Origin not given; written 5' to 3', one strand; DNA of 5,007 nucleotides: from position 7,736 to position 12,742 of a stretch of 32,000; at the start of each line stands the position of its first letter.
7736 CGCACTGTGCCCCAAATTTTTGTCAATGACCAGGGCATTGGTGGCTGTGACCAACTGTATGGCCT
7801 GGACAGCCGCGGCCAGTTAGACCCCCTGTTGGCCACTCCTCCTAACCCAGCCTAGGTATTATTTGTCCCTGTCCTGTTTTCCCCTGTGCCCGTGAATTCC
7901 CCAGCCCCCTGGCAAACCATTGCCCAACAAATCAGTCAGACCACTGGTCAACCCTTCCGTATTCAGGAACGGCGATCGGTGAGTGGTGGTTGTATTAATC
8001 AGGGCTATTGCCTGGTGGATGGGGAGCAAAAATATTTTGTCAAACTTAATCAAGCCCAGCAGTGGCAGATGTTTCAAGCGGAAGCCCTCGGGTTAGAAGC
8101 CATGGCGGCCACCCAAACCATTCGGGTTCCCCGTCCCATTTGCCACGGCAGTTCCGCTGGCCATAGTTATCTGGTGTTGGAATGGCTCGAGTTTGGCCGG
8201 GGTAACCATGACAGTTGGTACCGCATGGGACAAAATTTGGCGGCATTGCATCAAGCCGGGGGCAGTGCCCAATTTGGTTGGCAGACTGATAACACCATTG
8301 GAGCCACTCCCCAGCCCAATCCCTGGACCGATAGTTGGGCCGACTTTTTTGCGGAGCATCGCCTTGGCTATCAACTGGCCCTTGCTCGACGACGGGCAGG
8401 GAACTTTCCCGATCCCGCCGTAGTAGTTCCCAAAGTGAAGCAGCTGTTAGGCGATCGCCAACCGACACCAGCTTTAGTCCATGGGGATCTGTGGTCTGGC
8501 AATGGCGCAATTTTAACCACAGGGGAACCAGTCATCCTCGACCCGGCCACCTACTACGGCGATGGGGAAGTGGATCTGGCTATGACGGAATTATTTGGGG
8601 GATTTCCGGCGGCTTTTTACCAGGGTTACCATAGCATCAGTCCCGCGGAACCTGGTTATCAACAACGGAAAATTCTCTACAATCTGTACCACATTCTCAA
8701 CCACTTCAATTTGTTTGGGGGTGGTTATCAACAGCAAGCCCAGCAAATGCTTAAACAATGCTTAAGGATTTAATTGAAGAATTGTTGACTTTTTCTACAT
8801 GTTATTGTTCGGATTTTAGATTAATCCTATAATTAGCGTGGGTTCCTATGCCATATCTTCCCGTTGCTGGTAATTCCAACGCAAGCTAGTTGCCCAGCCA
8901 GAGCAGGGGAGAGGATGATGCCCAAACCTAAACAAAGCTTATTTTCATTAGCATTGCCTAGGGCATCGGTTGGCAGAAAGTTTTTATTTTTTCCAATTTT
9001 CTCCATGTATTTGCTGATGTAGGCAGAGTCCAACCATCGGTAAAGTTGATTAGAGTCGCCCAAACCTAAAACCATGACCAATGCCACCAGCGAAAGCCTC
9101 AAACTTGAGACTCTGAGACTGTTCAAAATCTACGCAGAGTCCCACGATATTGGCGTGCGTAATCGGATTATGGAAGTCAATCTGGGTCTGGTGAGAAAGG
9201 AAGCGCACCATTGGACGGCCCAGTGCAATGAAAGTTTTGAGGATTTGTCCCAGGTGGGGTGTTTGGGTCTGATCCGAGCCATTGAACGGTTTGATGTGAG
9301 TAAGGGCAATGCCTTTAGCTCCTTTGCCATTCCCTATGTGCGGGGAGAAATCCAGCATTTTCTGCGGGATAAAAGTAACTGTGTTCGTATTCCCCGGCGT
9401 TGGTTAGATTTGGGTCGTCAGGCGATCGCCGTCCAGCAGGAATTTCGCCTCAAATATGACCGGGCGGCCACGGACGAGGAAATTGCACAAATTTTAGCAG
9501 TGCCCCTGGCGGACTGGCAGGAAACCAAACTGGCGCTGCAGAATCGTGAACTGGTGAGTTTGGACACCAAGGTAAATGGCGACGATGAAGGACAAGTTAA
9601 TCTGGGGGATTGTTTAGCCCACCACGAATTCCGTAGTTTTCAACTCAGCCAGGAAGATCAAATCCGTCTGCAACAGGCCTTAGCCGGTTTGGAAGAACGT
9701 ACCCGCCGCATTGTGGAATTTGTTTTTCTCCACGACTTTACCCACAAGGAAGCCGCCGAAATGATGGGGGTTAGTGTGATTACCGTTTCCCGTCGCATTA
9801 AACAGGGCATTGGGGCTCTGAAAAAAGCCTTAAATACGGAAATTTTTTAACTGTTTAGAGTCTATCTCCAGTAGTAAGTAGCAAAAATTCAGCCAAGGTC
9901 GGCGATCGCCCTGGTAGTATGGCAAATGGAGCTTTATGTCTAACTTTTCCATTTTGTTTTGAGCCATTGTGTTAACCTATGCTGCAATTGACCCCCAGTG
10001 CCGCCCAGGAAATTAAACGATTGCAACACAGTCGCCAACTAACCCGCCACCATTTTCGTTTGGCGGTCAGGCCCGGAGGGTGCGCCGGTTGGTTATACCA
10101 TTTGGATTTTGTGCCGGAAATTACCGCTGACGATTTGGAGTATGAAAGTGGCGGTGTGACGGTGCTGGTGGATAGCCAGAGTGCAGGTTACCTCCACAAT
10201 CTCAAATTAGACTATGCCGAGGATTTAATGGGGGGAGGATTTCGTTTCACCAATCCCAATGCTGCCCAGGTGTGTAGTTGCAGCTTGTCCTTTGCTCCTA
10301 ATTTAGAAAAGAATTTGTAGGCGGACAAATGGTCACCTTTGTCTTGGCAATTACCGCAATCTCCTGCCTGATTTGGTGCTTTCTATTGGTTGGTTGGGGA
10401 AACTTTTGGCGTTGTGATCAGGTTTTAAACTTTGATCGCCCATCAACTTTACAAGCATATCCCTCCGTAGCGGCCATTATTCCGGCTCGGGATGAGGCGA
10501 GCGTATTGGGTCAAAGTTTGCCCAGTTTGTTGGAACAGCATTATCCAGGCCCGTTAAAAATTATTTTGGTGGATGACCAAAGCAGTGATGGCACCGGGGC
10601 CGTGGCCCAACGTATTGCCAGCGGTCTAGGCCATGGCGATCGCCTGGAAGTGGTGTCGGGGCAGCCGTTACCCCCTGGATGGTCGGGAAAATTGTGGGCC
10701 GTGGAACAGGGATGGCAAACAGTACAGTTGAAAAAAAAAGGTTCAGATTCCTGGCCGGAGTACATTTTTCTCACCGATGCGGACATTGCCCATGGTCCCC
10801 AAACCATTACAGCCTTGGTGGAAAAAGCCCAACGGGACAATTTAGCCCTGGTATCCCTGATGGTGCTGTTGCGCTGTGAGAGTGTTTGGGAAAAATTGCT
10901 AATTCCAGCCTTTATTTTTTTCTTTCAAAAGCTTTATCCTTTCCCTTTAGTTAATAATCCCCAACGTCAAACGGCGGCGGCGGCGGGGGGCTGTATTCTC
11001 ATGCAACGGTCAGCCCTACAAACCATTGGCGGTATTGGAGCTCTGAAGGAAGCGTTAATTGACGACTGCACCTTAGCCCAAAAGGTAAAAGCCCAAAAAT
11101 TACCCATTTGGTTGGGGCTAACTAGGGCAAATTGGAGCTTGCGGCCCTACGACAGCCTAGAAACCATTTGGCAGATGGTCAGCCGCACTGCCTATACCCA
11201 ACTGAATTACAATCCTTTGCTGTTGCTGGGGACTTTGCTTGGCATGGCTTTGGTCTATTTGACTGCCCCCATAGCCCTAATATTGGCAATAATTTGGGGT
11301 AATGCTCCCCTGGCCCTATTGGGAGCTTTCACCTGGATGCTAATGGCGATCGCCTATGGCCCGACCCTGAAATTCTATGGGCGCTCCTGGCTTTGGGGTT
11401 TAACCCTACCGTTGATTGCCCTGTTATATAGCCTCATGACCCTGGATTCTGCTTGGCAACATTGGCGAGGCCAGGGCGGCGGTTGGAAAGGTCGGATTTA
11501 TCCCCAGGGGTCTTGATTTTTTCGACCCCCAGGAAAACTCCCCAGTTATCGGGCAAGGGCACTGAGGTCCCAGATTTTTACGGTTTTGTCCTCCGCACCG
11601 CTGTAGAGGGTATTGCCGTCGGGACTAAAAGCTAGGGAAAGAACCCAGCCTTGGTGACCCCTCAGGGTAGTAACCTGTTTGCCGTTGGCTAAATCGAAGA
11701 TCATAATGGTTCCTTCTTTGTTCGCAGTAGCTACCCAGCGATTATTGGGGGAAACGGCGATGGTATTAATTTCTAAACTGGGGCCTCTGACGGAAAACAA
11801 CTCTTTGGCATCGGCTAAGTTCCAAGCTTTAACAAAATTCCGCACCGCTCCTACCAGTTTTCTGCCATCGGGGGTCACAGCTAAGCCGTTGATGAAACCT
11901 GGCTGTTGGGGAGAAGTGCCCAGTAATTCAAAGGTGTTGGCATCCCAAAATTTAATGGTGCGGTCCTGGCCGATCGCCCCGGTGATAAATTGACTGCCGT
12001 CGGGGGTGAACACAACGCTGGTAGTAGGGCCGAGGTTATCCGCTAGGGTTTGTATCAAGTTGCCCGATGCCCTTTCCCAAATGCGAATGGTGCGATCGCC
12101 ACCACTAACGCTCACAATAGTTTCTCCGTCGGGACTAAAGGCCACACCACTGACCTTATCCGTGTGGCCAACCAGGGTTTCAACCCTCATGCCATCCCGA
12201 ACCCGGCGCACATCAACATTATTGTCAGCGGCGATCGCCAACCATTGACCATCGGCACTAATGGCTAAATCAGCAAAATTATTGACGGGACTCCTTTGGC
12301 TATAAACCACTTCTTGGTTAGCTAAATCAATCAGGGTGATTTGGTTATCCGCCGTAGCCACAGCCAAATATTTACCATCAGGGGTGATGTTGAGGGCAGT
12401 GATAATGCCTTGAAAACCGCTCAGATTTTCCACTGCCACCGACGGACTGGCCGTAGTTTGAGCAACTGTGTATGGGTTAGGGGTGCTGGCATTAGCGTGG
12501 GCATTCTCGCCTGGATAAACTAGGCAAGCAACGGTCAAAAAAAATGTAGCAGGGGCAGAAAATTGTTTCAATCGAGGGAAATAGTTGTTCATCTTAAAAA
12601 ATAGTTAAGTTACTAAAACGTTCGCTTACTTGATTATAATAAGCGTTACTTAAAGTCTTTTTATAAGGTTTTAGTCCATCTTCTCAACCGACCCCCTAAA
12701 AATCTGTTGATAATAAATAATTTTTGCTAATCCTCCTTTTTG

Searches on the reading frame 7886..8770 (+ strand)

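Call 20: search_protein_families(library=pfam, proteins=[window:7886-8770:+], max_evalue=0.001)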
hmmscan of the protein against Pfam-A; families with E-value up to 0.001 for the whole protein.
window:7886-8770:+ (295 aa): 2 families
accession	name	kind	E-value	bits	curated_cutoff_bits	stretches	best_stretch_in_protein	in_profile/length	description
PF03881.20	Fructosamin_kin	-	7.1e-130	432.9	22.4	1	9-294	2-287/288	Fructosamine kinase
PF01636.29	APH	-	1.7e-14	54.6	23.2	1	30-247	3-224/239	Phosphotransferase enzyme family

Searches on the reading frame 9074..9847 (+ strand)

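Call 20: search_protein_families(library=pfam, proteins=[window:9074-9847:+], max_evalue=0.001)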
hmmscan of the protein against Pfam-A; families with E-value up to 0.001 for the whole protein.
window:9074-9847:+ (258 aa): 5 families
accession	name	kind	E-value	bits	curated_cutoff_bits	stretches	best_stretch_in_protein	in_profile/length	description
PF04542.20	Sigma70_r2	-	2.6e-15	56.4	24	1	34-101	3-69/71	Sigma-70 region 2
PF04545.22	Sigma70_r4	-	4.3e-15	55.4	24.1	1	202-251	1-50/50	Sigma-70, region 4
PF08281.18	Sigma70_r4_2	-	6.3e-13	48.6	25.7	1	198-246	3-51/54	Sigma-70, region 4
PF04539.22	Sigma70_r3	-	7e-05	23.3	25.3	1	119-174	8-61/78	Sigma-70 region 3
PF07638.17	Sigma70_ECF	-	7.2e-05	23.2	21.1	1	194-243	121-173/185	ECF sigma factor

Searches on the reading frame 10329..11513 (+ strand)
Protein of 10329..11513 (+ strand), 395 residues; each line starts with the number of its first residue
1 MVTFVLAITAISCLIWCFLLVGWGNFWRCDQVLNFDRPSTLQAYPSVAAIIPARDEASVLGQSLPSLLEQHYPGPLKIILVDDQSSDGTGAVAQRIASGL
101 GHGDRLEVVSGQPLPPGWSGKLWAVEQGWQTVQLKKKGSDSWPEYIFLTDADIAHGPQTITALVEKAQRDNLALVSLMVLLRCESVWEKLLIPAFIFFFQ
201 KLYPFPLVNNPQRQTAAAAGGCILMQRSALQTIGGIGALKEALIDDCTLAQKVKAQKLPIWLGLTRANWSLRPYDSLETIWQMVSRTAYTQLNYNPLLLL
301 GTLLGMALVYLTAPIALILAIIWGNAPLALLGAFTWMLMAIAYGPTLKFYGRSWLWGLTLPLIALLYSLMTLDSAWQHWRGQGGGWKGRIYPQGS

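Call 20: search_protein_families(library=pfam, proteins=[window:10329-11513:+], max_evalue=0.001)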
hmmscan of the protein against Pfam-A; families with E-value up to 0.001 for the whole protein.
window:10329-11513:+ (395 aa): 3 families
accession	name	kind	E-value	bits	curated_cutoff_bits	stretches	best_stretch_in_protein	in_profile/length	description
PF00535.33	Glycos_transf_2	-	8.8e-18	65.2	23.3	1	49-233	2-167/168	Glycosyl transferase family 2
PF13641.12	Glyco_tranf_2_3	-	2.5e-16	60.8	27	1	45-282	1-223/230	Glycosyltransferase like family 2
PF13506.12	Glyco_transf_21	-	2.1e-15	57.1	21.7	1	140-286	28-171/174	Glycosyl transferase family 21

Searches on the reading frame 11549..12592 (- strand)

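Call 20: search_protein_families(library=pfam, proteins=[window:11549-12592:-], max_evalue=0.001)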
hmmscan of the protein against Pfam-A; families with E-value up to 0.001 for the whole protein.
window:11549-12592:- (348 aa): 49 families (the best 25 are shown)
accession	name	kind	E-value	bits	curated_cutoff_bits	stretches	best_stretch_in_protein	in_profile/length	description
PF24814.1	WD40_Prp19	-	1.6e-60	205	320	3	163-344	25-207/281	Prp19 WD40 domain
PF25173.1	Beta-prop_WDR3_1st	-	6.5e-57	192.6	154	3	252-344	9-101/184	WDR3 first beta-propeller domain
PF00400.38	WD40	-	3.8e-52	172.9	27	4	304-342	1-39/39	WD domain, G-beta repeat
PF25174.1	Beta-prop_THOC3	-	7.1e-49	166.7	305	2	139-344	41-243/272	THOC3 beta-propeller domain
PF24817.1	WD40_WDHD1_1st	-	4.7e-36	124.9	109.9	2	191-344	9-158/291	WDHD1 first WD40 domain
PF24807.1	WD40_CDC20-Fz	-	7.1e-36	124.4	200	2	55-225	45-216/292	CDC20/Fizzy WD40 domain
PF23414.1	Beta-prop_EML_2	-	1.2e-33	117.1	90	3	195-345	6-155/266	Echinoderm microtubule-associated protein second beta-propeller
PF25172.1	Beta-prop_WDR3_2nd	-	1.5e-32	113.5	140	2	32-249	52-277/293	WDR3 second beta-propeller domain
PF25175.1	Beta-prop_WDR5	-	5.2e-32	111.7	250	2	122-220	114-210/296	WDR5 beta-propeller domain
PF23393.2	Beta-prop_WDR90_POC16_2nd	-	2e-30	106.4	60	3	253-343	17-107/291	WDR90/POC16, second beta-propeller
PF25168.1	Beta-prop_WDR36-Utp21_2nd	-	1.2e-28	100.8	84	4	234-344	160-270/335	WDR36/Utp21 second beta-propeller domain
PF25391.1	WD40_Gbeta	-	1.4e-26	93.7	150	4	289-343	159-213/340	G protein beta WD-40 repeat protein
PF25171.1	Beta-prop_WDR36-Utp21_1st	-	4.1e-21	76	80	2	247-344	125-223/266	WDR36/Utp21 first beta-propeller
PF24782.2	WD40_MABP1-WDR62_2nd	-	4.5e-21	75.6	290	2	166-343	154-341/341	MABP1/WDR62 second WD40 domain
PF24796.1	WDR55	-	8.3e-21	74.7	200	2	274-344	9-83/296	WDR55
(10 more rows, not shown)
